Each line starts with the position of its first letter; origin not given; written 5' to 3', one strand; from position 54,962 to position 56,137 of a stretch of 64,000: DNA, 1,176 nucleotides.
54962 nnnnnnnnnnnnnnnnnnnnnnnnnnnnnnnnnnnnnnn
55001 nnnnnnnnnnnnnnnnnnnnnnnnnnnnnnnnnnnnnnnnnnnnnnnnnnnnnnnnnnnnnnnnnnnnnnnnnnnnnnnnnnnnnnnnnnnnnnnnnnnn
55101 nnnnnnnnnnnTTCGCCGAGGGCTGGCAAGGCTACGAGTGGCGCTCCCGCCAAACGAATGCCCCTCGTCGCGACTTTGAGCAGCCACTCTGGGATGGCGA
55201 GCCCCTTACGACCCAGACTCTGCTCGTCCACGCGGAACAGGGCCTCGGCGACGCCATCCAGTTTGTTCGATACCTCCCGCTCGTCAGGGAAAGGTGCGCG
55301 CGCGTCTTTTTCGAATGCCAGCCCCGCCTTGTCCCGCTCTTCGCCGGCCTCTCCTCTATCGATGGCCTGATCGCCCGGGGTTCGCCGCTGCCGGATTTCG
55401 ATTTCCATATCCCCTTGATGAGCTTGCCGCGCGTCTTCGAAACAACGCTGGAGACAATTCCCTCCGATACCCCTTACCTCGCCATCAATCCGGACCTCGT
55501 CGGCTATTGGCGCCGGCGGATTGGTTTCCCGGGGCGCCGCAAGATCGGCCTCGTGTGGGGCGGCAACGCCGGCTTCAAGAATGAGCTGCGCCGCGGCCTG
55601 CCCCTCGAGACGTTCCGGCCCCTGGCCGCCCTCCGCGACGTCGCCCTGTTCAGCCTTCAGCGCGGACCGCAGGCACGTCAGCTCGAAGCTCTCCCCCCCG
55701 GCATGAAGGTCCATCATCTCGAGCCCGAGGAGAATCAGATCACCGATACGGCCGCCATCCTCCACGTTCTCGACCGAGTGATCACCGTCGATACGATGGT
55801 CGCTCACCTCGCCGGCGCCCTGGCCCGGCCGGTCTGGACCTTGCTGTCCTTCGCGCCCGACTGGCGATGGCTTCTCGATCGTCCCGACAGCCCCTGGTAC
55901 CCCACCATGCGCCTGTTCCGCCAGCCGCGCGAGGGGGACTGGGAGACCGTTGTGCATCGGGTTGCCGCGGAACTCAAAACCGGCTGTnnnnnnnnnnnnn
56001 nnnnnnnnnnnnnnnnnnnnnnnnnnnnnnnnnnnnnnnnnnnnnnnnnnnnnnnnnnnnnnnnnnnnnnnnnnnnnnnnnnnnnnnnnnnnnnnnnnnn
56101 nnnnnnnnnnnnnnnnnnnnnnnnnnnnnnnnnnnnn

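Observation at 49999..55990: fliW-csrA-flagellin module with a 1007-aa giant flagellin and an adjacent FlmG-like TPR-glycosyltransferase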

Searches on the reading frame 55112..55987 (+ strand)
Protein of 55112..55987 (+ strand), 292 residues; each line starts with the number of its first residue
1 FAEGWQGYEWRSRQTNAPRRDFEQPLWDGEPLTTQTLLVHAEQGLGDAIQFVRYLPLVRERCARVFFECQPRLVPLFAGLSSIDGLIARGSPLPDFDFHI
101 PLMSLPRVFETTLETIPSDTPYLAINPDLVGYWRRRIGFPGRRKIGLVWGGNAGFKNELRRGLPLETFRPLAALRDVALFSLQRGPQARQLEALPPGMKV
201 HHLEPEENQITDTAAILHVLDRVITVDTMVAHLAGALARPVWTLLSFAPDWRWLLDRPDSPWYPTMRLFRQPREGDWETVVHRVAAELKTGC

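Call 20: find_homologous_proteins(query=window:55112-55987:+, max_evalue=0.00001)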
Query window:55112-55987:+ (292 aa): 7964 proteins with E <= 0.00001 among 8000 candidates; the best 120 are listed.
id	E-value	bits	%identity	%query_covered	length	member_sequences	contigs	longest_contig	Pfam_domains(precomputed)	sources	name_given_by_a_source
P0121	5.2e-120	419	52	99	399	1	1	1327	PF01075.24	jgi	jgi:hypothetical protein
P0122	5.5e-116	405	63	99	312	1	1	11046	PF01075.24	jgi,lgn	-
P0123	3.8e-99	350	56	99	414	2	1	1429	PF13431.13,PF13414.13,PF13176.13,PF13428.13,PF13374.13,PF14559.13,PF13371.13,PF00515.35,PF13424.13,PF13432.13,PF13181.13,PF07719.24,PF13174.13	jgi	jgi:hypothetical protein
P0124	1.6e-97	345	53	100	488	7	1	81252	PF25063.1,PF13431.13,PF23914.2,PF13414.13,PF13176.13,PF13428.13,PF13374.13,PF14559.13,PF24575.2,PF13371.13,PF00515.35,PF12895.14,PF13424.13,PF21033.5,PF13432.13,PF13181.13,PF07719.24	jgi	jgi:Flp pilus assembly protein TadD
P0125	4.8e-96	340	54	100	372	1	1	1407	PF07721.21,PF14559.13,PF13431.13,PF13414.13,PF00515.35,PF13424.13,PF13176.13,PF13432.13,PF13428.13,PF13181.13,PF07719.24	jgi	jgi:hypothetical protein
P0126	8.6e-96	339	53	99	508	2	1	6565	PF03704.24,PF13414.13,PF13374.13,PF07721.21,PF24575.2,PF00515.35,PF13424.13,PF13429.13,PF01075.24,PF07719.24,PF13174.13,PF20308.5,PF25063.1,PF13431.13,PF23914.2,PF13176.13,PF13428.13,PF04733.21,PF25064.2,PF14559.13,PF13371.13,PF17874.8,PF12895.14,PF21033.5,PF13432.13,PF13181.13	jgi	jgi:Flp pilus assembly protein TadD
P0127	1.9e-95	338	52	99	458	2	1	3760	PF25063.1,PF13431.13,PF23914.2,PF25062.2,PF13414.13,PF13176.13,PF13428.13,PF13374.13,PF14559.13,PF24575.2,PF00515.35,PF12895.14,PF13424.13,PF21033.5,PF13432.13,PF13429.13,PF13181.13,PF01075.24,PF07719.24,PF13174.13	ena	-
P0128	3.2e-95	337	56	99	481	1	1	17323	PF13431.13,PF23914.2,PF13414.13,PF13176.13,PF13428.13,PF13374.13,PF07721.21,PF14559.13,PF13371.13,PF00515.35,PF12895.14,PF13424.13,PF21033.5,PF13432.13,PF13429.13,PF13181.13,PF14561.13,PF07719.24,PF13174.13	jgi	-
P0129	6.4e-95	336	54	98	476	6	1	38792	PF13431.13,PF23914.2,PF13414.13,PF13176.13,PF13428.13,PF13374.13,PF14559.13,PF00515.35,PF13424.13,PF13432.13,PF13181.13,PF07719.24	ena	-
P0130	1.0e-94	336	53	99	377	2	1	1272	PF14559.13,PF13431.13,PF13414.13,PF00515.35,PF13424.13,PF13432.13,PF13428.13,PF13181.13,PF01075.24,PF07719.24,PF13374.13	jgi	jgi:hypothetical protein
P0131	1.6e-94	335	53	100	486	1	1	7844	PF13431.13,PF23914.2,PF13414.13,PF13176.13,PF13428.13,PF13374.13,PF14559.13,PF13371.13,PF00515.35,PF13424.13,PF13432.13,PF13181.13,PF07719.24,PF13174.13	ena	-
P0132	2.2e-94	334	53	99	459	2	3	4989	PF13431.13,PF23914.2,PF13414.13,PF13176.13,PF13428.13,PF13374.13,PF07721.21,PF14559.13,PF24575.2,PF13371.13,PF17874.8,PF00515.35,PF13424.13,PF13432.13,PF13181.13,PF01075.24,PF07719.24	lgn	-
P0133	4.0e-94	334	53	100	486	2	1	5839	PF13431.13,PF23914.2,PF13414.13,PF13176.13,PF13428.13,PF13374.13,PF14559.13,PF13371.13,PF00515.35,PF13424.13,PF13432.13,PF13181.13,PF07719.24,PF13174.13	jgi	-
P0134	4.7e-94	333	55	99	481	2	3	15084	PF13431.13,PF09976.16,PF23914.2,PF13414.13,PF13176.13,PF13428.13,PF13374.13,PF07721.21,PF14559.13,PF13371.13,PF17874.8,PF00515.35,PF12895.14,PF13424.13,PF21033.5,PF13432.13,PF13429.13,PF13181.13,PF07719.24,PF13174.13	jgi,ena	-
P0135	7.5e-93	329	53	99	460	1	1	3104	PF25063.1,PF13431.13,PF23914.2,PF13414.13,PF13176.13,PF13428.13,PF13374.13,PF07721.21,PF14559.13,PF24575.2,PF13371.13,PF17874.8,PF00515.35,PF12895.14,PF13424.13,PF13432.13,PF13181.13,PF01075.24,PF07719.24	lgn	-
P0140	2.9e-92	327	55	99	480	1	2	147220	PF13431.13,PF23914.2,PF13414.13,PF13176.13,PF13428.13,PF13374.13,PF07721.21,PF14559.13,PF13371.13,PF00515.35,PF12895.14,PF13424.13,PF21033.5,PF13432.13,PF13429.13,PF13181.13,PF07719.24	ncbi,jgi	jgi:Flp pilus assembly protein TadD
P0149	9.6e-91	322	52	99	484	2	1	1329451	PF13431.13,PF23914.2,PF13414.13,PF13176.13,PF13428.13,PF13374.13,PF07721.21,PF14559.13,PF24575.2,PF00515.35,PF13424.13,PF13432.13,PF13181.13,PF07719.24,PF13174.13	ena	-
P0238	4.7e-86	307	49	99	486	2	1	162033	PF13431.13,PF23914.2,PF13414.13,PF13176.13,PF13428.13,PF13374.13,PF14559.13,PF24575.2,PF13371.13,PF00515.35,PF12895.14,PF13424.13,PF13432.13,PF13181.13,PF01075.24,PF07719.24,PF13174.13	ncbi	ncbi:MAG: tetratricopeptide repeat-containing glycosyltransferase family protein [Tepidisphaeraceae 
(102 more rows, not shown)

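Call 22: search_protein_families(library=ncbifam, proteins=[window:55112-55987:+], max_evalue=0.001)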
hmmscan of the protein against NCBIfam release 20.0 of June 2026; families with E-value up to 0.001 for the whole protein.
window:55112-55987:+ (292 aa): 1 family
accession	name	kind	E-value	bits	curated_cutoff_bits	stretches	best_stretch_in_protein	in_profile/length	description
TIGR02193.1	heptsyl_trn_I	equivalog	7.7e-05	22.1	185.3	1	207-253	243-289/320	lipopolysaccharide heptosyltransferase I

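Call 41: find_encoding_contigs(protein=P0122, flank=6000, max_places=2)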
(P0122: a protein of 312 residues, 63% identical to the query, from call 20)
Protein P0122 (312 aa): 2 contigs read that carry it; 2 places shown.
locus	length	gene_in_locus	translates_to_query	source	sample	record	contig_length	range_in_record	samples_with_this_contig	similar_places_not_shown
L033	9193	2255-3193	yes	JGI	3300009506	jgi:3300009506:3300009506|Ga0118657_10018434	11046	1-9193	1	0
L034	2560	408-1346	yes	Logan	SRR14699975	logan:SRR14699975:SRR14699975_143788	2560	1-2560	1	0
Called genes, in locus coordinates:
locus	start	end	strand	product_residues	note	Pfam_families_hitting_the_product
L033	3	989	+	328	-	?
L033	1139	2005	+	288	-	-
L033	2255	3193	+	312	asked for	PF01075:Glyco_transf_9 (weak)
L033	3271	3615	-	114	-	-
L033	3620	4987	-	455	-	PF02465:FliD_N, PF07195:FliD_C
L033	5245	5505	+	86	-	PF21983:NikA-like (weak)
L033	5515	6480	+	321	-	PF02563:Poly_export, PF10531:SLBB (faint), PF22461:SLBB_2 (weak)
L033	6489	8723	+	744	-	PF02706:Wzz, PF13807:GNVR, PF01656:CbiA (weak), PF09140:MipZ (weak), PF10609:ParA, PF13614:AAA_31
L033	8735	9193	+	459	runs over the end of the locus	PF04932:Wzy_C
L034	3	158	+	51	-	?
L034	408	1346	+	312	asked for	PF01075:Glyco_transf_9 (weak)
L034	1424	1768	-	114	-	-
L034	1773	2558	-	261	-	?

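Call 42: find_encoding_contigs(protein=P0140, flank=8000, max_places=2)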
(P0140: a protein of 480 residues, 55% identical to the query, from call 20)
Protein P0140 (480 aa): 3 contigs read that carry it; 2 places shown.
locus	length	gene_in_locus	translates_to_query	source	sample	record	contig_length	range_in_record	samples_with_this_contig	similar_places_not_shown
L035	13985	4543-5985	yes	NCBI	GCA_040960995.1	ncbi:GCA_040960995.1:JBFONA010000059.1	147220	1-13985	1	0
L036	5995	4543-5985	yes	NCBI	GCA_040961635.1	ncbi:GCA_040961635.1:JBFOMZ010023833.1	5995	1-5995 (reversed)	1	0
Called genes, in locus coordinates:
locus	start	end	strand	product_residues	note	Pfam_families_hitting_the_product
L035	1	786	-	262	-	?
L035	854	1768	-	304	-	-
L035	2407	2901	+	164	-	PF02623:FliW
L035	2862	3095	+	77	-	PF02599:CsrA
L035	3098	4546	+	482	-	PF13424:TPR_12, PF13432:TPR_16, PF13414:TPR_11, PF14559:TPR_19 (weak), PF00515:TPR_1 (weak), PF07719:TPR_2 (weak), PF14559:TPR_19, PF13424:TPR_12, +16 more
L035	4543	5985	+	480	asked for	PF13371:TPR_9 (weak), PF13432:TPR_16, PF14559:TPR_19 (weak), PF13432:TPR_16, PF00515:TPR_1, PF13424:TPR_12, PF13414:TPR_11, PF13431:TPR_17, +17 more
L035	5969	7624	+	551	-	PF13432:TPR_16, PF14559:TPR_19, PF13424:TPR_12, PF13432:TPR_16, PF00515:TPR_1, PF07719:TPR_2, PF13424:TPR_12, PF13432:TPR_16, +24 more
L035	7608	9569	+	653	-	PF13432:TPR_16, PF14559:TPR_19, PF13432:TPR_16, PF14559:TPR_19, PF13414:TPR_11, PF13424:TPR_12, PF13432:TPR_16, PF00515:TPR_1, +39 more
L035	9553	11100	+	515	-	PF13432:TPR_16 (weak), PF13432:TPR_16, PF00515:TPR_1, PF13424:TPR_12, PF13432:TPR_16, PF13414:TPR_11, PF14559:TPR_19, PF07719:TPR_2, +20 more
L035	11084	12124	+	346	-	PF00515:TPR_1 (faint), PF07719:TPR_2 (weak), PF13414:TPR_11, PF01075:Glyco_transf_9 (weak)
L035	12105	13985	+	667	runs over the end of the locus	PF13432:TPR_16 (weak), PF13424:TPR_12, PF13432:TPR_16, PF13424:TPR_12, PF13424:TPR_12, PF00515:TPR_1, PF07719:TPR_2, PF13844:Glyco_transf_41, +24 more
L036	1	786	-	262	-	?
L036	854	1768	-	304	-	-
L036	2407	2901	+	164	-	PF02623:FliW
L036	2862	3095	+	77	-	PF02599:CsrA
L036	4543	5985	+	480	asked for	PF13371:TPR_9 (weak), PF13432:TPR_16, PF14559:TPR_19 (weak), PF13432:TPR_16, PF00515:TPR_1, PF13424:TPR_12, PF13414:TPR_11, PF13431:TPR_17, +17 more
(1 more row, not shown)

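Call 43: find_encoding_contigs(protein=P0124, flank=9000, max_places=1)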
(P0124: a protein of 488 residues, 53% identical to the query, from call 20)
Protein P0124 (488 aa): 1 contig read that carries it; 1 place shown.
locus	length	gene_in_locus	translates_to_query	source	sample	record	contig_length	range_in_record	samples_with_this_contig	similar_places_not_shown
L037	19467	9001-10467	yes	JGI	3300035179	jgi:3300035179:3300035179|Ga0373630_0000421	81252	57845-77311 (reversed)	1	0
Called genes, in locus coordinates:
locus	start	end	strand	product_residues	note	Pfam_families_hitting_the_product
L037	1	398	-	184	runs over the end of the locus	PF13563:2_5_RNA_ligase2, PF02834:LigT_PEase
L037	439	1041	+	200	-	PF02245:Pur_DNA_glyco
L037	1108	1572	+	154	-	PF02623:FliW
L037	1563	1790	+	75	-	PF02599:CsrA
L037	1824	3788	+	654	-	PF14559:TPR_19, PF13432:TPR_16, PF14559:TPR_19, PF00515:TPR_1, PF13414:TPR_11, PF13424:TPR_12, PF14559:TPR_19, PF00515:TPR_1, +49 more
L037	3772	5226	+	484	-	PF13414:TPR_11, PF13424:TPR_12, PF13432:TPR_16, PF00515:TPR_1, PF13181:TPR_8, PF13424:TPR_12, PF13414:TPR_11, PF13432:TPR_16, +14 more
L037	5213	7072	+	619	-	PF00515:TPR_1, PF07719:TPR_2, PF13424:TPR_12, PF13432:TPR_16, PF13414:TPR_11, PF13414:TPR_11, PF13432:TPR_16, PF14559:TPR_19, +48 more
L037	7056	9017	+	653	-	PF13432:TPR_16, PF14559:TPR_19, PF13414:TPR_11, PF13424:TPR_12, PF13432:TPR_16, PF00515:TPR_1, PF07719:TPR_2, PF13414:TPR_11, +53 more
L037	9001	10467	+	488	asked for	PF12895:ANAPC3 (weak), PF13432:TPR_16, PF14559:TPR_19 (weak), PF00515:TPR_1, PF07719:TPR_2, PF13424:TPR_12, PF13432:TPR_16, PF13414:TPR_11, +19 more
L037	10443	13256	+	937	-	PF13414:TPR_11, PF13424:TPR_12, PF13414:TPR_11, PF14559:TPR_19, PF00515:TPR_1, PF13414:TPR_11, PF13432:TPR_16, PF13424:TPR_12, +80 more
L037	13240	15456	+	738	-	PF13432:TPR_16, PF14559:TPR_19, PF13424:TPR_12, PF13432:TPR_16, PF00515:TPR_1, PF07719:TPR_2, PF13414:TPR_11, PF13424:TPR_12, +47 more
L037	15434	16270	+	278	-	PF13489:Methyltransf_23, PF08003:Methyltransf_9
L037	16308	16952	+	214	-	PF13489:Methyltransf_23, PF13847:Methyltransf_31 (weak), PF08241:Methyltransf_11, PF08242:Methyltransf_12, PF13649:Methyltransf_25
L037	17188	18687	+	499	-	PF00669:Flagellin_N, PF00700:Flagellin_C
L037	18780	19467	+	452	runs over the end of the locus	PF02465:FliD_N, PF07195:FliD_C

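Call 44: find_encoding_contigs(protein=P0149, flank=9000, max_places=1)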
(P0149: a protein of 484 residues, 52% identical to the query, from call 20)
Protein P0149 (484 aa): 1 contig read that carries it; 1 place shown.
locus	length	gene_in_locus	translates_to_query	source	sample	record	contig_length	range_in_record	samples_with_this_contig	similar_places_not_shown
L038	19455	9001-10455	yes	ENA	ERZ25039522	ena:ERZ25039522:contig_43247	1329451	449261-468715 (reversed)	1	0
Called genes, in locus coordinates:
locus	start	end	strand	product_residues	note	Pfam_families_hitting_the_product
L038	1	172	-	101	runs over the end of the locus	PF21716:dnstrm_HI1420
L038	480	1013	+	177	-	PF13302:Acetyltransf_3, PF13420:Acetyltransf_4, PF00583:Acetyltransf_1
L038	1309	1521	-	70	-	PF08308:PEGA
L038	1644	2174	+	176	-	-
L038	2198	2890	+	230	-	-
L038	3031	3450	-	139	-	-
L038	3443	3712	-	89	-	PF03551:PadR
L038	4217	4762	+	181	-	PF00438:S-AdoMet_synt_N, PF02772:S-AdoMet_synt_M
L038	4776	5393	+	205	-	PF02772:S-AdoMet_synt_M, PF02773:S-AdoMet_synt_C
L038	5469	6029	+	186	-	-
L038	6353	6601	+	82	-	PF13844:Glyco_transf_41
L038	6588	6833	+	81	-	-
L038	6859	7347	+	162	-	PF13844:Glyco_transf_41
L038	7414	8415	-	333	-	PF07589:PEP_exosort_dom (weak)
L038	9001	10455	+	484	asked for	PF00515:TPR_1, PF07719:TPR_2 (weak), PF13181:TPR_8 (weak), PF13432:TPR_16, PF13414:TPR_11, PF13414:TPR_11, PF00515:TPR_1, PF13414:TPR_11, +12 more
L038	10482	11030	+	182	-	-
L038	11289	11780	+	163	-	PF01075:Glyco_transf_9 (weak)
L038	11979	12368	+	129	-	-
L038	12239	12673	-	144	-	-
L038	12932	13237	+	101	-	PF13844:Glyco_transf_41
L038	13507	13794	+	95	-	PF13844:Glyco_transf_41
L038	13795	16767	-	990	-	PF00295:Glyco_hydro_28, PF00801:PKD (faint), PF22352:K319L-like_PKD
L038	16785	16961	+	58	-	-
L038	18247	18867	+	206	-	PF00474:SSF (weak)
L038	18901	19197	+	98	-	-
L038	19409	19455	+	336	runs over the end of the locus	PF07963:N_methyl (weak)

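Call 45: find_encoding_contigs(protein=P0238, flank=9000, max_places=1)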
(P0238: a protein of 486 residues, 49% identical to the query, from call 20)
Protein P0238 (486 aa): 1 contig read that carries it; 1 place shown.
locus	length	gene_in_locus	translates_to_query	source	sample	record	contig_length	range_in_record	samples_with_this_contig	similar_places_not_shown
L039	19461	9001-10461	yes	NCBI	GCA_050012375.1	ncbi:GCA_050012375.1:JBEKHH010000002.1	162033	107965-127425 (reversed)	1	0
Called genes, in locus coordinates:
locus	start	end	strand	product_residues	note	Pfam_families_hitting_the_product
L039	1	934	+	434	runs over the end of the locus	PF00501:AMP-binding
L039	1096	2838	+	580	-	PF13432:TPR_16, PF14559:TPR_19, PF23914:TPR_CcmH_CycH, PF13432:TPR_16, PF13424:TPR_12, PF00515:TPR_1, PF07719:TPR_2, PF13414:TPR_11, +30 more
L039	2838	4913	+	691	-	PF13432:TPR_16, PF13424:TPR_12, PF00515:TPR_1, PF13432:TPR_16, PF00515:TPR_1, PF13424:TPR_12, PF13432:TPR_16, PF00515:TPR_1, +43 more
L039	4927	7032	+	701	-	PF13429:TPR_15 (weak), PF13432:TPR_16 (weak), PF14559:TPR_19 (weak), PF13414:TPR_11, PF14559:TPR_19 (weak), PF13424:TPR_12, PF13432:TPR_16, PF13844:Glyco_transf_41, +19 more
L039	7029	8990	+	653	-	PF13424:TPR_12, PF13432:TPR_16, PF13432:TPR_16, PF13414:TPR_11, PF00515:TPR_1, PF13414:TPR_11, PF13424:TPR_12, PF13424:TPR_12, +43 more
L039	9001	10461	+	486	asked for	PF12895:ANAPC3, PF13424:TPR_12 (weak), PF13432:TPR_16, PF14559:TPR_19, PF13424:TPR_12 (weak), PF00515:TPR_1 (weak), PF07719:TPR_2 (weak), PF13414:TPR_11, +13 more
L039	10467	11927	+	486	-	PF12895:ANAPC3 (weak), PF14559:TPR_19, PF13414:TPR_11, PF00515:TPR_1, PF13424:TPR_12, PF13414:TPR_11, PF14559:TPR_19, PF13414:TPR_11, +18 more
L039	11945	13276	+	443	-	PF14559:TPR_19 (weak), PF00515:TPR_1 (weak), PF13432:TPR_16, PF14559:TPR_19 (weak), PF13414:TPR_11 (weak), PF13424:TPR_12, PF13432:TPR_16, PF13844:Glyco_transf_41, +16 more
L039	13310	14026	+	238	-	PF13844:Glyco_transf_41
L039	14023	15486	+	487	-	PF13432:TPR_16, PF14559:TPR_19 (weak), PF25063:ARM_TT21_C, PF00515:TPR_1 (weak), PF07719:TPR_2 (weak), PF13432:TPR_16, PF14559:TPR_19, PF13424:TPR_12, +19 more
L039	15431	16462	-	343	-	PF20511:PMI_typeI_cat (weak), PF21621:MPI_cupin_dom (faint)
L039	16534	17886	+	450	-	PF13638:PIN_4, PF13604:AAA_30 (faint), PF02562:PhoH, PF13245:AAA_19 (faint)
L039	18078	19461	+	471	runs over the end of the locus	PF00072:Response_reg, PF20030:bpMoxR (weak), PF00158:Sigma54_activat, PF13191:AAA_16 (weak), PF14532:Sigma54_activ_2, PF07728:AAA_5, PF25601:AAA_lid_14, PF02954:HTH_8, +1 more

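Call 54: search_solved_structures(query=window:55112-55987:+, max_evalue=1, show_alignments=1)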
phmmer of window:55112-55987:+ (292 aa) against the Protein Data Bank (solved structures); distinct sequences matched with E-value up to 1: 1.
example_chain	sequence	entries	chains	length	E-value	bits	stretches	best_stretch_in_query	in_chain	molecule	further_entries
7p7i_AAA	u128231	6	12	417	0.089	15.4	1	20-107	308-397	Ubiquitin-like protein SMT3,N-acetyl-D-glucosamine kinase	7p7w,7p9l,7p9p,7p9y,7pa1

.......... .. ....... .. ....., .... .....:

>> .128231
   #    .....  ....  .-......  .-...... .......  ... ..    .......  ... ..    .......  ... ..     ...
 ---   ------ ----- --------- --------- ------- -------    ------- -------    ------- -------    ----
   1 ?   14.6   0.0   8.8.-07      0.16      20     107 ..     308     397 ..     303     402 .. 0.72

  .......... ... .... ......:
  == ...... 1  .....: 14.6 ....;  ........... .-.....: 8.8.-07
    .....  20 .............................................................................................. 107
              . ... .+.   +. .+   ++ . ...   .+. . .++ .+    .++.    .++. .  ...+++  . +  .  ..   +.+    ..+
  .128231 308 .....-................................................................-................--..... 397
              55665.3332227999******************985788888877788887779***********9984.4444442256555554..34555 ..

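Call 69: search_protein_families(library=pfam, proteins=[L033:3-989:+, L033:1139-2005:+, L033:3271-3615:-], max_evalue=0.001)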
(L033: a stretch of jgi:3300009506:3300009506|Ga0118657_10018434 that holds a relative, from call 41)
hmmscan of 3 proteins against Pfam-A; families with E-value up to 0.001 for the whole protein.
L033:3-989:+ (328 aa): 1 family
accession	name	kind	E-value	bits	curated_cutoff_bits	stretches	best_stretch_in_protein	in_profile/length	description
PF00700.27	Flagellin_C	-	1.1e-18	67.7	23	1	243-326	3-86/86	Bacterial flagellin C-terminal helical region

L033:1139-2005:+ (288 aa): 25 families
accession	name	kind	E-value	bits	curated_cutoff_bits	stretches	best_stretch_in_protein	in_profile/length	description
PF07719.23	TPR_2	-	2.8e-40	133.5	27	3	73-105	2-34/34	Tetratricopeptide repeat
PF00515.34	TPR_1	-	5.5e-40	134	27.8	4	174-206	1-33/34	Tetratricopeptide repeat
PF13431.12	TPR_17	-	3.6e-38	127.1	24.4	1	197-228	2-33/34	Tetratricopeptide repeat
PF13414.12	TPR_11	-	1.1e-35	121.4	26.8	3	187-222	7-42/42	TPR repeat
PF13428.12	TPR_14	-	6.4e-33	110.3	23.5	3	141-182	2-43/44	Tetratricopeptide repeat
PF14559.12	TPR_19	-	1.4e-32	112.2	25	6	150-210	1-61/68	Tetratricopeptide repeat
PF13432.12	TPR_16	-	4.3e-30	104.2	32.7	4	150-208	7-65/65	Tetratricopeptide repeat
PF13181.12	TPR_8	-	6.4e-29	98.1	25.7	1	243-273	2-32/34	Tetratricopeptide repeat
PF13424.12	TPR_12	-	2.3e-26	92.2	30.1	4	174-235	3-72/77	Tetratricopeptide repeat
PF13176.12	TPR_7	-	7.3e-22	76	27.9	2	76-105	3-32/36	Tetratricopeptide repeat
PF23914.1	TPR_CcmH_CycH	-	4.1e-17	62.9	42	2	164-271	40-150/158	Cytochrome c-type biogenesis protein H TPR domain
PF13371.12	TPR_9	-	5.1e-17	62.1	35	2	85-145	8-68/73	Tetratricopeptide repeat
PF13174.12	TPR_6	-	6.1e-14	52.1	26.3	0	179-206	5-32/33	Tetratricopeptide repeat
PF12895.13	ANAPC3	-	8.5e-10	39.2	27.2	1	129-199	11-81/82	Anaphase-promoting complex, cyclosome, subunit 3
PF13374.12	TPR_10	-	8.6e-10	38.8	27.5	0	247-270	7-30/42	Tetratricopeptide repeat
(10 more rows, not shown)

L033:3271-3615:- (114 aa): 0 families
